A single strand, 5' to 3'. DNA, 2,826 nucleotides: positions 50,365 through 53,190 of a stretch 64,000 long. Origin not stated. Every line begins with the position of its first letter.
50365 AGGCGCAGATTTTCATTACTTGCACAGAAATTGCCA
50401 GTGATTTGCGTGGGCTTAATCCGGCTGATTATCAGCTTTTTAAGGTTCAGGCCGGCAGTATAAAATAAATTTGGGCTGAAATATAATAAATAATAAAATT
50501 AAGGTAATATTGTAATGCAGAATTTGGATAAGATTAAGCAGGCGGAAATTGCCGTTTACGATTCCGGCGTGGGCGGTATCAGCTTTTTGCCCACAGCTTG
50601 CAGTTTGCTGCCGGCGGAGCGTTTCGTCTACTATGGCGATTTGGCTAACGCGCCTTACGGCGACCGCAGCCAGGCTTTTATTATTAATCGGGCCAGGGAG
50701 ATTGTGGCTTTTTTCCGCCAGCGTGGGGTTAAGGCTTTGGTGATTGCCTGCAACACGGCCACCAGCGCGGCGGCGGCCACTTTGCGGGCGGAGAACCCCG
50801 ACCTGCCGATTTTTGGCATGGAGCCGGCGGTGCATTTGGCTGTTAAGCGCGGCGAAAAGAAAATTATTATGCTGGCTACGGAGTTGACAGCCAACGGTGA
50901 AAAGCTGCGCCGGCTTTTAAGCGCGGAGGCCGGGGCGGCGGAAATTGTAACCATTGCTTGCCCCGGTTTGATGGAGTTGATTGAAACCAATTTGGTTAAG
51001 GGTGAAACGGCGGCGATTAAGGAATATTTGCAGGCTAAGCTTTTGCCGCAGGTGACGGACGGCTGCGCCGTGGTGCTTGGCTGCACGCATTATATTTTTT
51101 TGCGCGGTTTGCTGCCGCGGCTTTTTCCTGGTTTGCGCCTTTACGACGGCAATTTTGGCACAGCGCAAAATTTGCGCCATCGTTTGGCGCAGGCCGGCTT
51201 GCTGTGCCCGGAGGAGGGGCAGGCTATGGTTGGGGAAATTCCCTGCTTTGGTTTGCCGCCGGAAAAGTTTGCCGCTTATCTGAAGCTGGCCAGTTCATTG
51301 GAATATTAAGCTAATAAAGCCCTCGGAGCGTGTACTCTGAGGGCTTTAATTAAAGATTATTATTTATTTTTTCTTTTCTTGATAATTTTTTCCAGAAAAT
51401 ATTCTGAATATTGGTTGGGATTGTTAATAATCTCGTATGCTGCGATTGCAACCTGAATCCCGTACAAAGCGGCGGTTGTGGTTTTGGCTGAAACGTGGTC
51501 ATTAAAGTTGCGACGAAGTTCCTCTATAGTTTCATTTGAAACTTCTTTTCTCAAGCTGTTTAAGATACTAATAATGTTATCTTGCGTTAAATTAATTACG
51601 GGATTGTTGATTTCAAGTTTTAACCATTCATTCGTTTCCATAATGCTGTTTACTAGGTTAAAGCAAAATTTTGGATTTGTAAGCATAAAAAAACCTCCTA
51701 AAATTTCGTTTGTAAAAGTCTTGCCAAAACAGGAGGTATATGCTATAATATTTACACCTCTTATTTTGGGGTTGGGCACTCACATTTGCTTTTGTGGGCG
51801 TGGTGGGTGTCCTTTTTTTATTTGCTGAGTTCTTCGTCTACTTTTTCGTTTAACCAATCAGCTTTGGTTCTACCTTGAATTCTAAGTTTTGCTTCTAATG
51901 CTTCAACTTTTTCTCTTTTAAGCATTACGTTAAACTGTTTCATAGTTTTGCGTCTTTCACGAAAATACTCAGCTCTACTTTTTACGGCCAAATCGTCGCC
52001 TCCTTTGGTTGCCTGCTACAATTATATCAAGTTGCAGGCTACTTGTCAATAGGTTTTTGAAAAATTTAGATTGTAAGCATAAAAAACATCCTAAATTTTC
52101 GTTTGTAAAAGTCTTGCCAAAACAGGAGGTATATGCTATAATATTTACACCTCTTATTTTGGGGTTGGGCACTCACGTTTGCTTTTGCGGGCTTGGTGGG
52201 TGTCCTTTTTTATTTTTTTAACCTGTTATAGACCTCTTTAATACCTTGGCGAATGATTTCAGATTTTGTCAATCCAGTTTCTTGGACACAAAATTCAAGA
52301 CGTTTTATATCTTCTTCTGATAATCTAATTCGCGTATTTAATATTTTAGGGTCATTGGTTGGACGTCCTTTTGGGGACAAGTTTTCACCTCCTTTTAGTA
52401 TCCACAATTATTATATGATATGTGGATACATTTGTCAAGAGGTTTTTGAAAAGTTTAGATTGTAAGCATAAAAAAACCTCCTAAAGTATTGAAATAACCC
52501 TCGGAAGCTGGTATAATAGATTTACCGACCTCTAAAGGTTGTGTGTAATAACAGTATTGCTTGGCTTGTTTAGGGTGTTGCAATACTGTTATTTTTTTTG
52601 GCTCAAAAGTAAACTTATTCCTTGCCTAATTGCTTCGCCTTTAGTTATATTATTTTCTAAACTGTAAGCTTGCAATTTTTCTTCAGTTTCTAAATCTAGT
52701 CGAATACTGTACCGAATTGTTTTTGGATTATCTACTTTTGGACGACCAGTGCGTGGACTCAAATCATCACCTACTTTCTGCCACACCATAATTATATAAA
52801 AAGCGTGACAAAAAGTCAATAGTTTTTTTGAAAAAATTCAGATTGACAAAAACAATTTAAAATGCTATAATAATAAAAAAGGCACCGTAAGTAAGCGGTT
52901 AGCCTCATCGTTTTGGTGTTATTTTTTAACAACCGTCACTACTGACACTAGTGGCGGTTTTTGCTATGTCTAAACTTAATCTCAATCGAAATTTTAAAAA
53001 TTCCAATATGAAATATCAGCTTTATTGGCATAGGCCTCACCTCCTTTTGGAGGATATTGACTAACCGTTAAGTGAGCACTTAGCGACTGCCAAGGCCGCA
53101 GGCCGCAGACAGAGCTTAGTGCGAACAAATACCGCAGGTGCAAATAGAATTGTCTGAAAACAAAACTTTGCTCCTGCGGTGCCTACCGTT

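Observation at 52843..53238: Divergent family member: different 27-aa peptide, same regulatory grammar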

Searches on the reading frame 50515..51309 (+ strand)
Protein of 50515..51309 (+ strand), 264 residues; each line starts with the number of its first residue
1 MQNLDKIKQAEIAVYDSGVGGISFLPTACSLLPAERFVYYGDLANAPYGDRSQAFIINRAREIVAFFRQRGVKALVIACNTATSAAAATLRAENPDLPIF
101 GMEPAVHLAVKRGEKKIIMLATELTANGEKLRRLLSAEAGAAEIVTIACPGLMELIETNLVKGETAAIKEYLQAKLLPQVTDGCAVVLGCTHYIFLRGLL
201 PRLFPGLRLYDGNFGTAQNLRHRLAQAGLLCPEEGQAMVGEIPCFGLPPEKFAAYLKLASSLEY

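Call 13: find_encoding_contigs(protein=window:50515-51309:+, flank=6000, max_places=6)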
Protein window:50515-51309:+ (264 aa): 23 contigs read that carry it; 6 places shown.
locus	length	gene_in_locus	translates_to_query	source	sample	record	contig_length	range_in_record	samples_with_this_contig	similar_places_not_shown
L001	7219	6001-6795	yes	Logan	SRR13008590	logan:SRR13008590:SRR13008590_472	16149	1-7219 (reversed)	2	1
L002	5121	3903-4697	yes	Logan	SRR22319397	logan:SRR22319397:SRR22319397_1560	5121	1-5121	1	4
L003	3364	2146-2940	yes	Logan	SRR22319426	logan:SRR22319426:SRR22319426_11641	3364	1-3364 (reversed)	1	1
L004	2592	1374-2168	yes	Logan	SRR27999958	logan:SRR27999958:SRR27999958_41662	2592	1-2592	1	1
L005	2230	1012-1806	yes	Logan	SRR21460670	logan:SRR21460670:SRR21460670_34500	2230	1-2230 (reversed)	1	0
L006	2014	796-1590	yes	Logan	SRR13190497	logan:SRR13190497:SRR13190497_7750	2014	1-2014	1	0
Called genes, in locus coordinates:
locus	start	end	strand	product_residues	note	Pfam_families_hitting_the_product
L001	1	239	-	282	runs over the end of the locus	PF02096:60KD_IMP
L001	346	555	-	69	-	PF01809:YidD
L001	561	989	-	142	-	PF00825:Ribonuclease_P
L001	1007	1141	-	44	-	PF00468:Ribosomal_L34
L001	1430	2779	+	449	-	PF11638:DnaA_N, PF00308:Bac_DnaA, PF01695:IstB_IS21, PF00004:AAA (weak), PF08299:Bac_DnaA_C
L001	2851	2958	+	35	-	-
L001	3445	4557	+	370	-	PF00712:DNA_pol3_beta, PF02767:DNA_pol3_beta_2, PF02768:DNA_pol3_beta_3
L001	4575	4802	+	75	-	PF13275:S4_2, PF01479:S4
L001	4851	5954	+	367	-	PF02463:SMC_N, PF13175:AAA_15, PF13476:AAA_23, PF13304:AAA_21 (weak)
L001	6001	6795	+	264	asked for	PF01177:Asp_Glu_race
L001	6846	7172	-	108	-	-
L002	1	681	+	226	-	?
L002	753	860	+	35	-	-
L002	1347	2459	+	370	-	PF00712:DNA_pol3_beta, PF02767:DNA_pol3_beta_2, PF02768:DNA_pol3_beta_3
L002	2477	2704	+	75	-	PF13275:S4_2, PF01479:S4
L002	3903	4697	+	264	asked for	PF01177:Asp_Glu_race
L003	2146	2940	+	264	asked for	PF01177:Asp_Glu_race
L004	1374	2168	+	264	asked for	PF01177:Asp_Glu_race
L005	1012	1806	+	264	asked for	PF01177:Asp_Glu_race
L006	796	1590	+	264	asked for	PF01177:Asp_Glu_race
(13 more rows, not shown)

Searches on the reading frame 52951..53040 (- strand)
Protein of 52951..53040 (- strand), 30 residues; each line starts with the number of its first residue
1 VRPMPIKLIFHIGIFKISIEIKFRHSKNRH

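Call 14: search_protein_families(library=pfam, proteins=[window:52951-53031:-], max_evalue=1)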
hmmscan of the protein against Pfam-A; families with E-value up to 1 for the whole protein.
seq(27 aa): 0 families

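Call 21: find_encoding_contigs(protein=window:52951-53040:-, flank=5000, max_places=10)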
Protein seq(30 aa) (30 aa): no gene with exactly this product is on record in the collection.

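Call 37: search_protein_families(library=ncbifam, proteins=[window:52951-53031:-, window:52951-53040:-], max_evalue=10)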
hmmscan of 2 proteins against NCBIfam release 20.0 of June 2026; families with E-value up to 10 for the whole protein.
seq(27 aa): 0 families

seq(30 aa): 0 families

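Call 38: search_protein_families(library=pfam, proteins=[window:52951-53031:-, window:52951-53040:-], max_evalue=10)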
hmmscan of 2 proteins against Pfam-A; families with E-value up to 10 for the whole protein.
seq(27 aa): 0 families

seq(30 aa): 0 families

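Call 67: search_solved_structures(query=window:52951-53031:-, max_evalue=10)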
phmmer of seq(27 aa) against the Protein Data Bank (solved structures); distinct sequences matched with E-value up to 10: 0.

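Call 90: search_dna_similar(query=window:52951-53031:-, collection=phages, mode=protein, max_evalue=10, max_rows=10)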
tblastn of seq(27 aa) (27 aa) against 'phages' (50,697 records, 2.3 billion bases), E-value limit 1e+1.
Records with a match: 1; places in all: 1; records where one place covers at least 80% of the query: 1.
Best place of each record, by identity: <60% 1.
By first word of the organism name: Listeria 1.
By host as written in the record: Listeria grayi 1.
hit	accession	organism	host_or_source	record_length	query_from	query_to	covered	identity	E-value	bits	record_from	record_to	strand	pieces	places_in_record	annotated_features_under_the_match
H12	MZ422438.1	Listeria phage LPJP1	Listeria grayi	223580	3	26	89%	53.6%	9e+0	27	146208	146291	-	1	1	smc: chromosome partition protein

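Call 91: search_dna_similar(query=window:52951-53031:-, collection=plasmids, mode=protein, max_evalue=10, max_rows=10)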
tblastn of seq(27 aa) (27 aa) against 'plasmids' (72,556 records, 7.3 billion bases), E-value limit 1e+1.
Records with a match: 1; places in all: 1; records where one place covers at least 80% of the query: 1.
Best place of each record, by identity: <60% 1.
By first word of the organism name: Bosea 1.
By predicted mobility (MOB-suite, as given by PLSDB): non-mobilizable 1.
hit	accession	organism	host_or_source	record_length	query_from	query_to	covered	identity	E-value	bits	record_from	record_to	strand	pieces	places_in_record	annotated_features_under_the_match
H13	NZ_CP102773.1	Bosea sp. NBC_00550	-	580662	1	22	81%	56.5%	1e+0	31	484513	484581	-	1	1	ribonuclease activity regulator RraA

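Call 107: search_protein_families(library=phrogs, proteins=[window:52951-53031:-], max_evalue=10)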
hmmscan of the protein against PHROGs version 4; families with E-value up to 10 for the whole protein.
seq(27 aa): 0 families
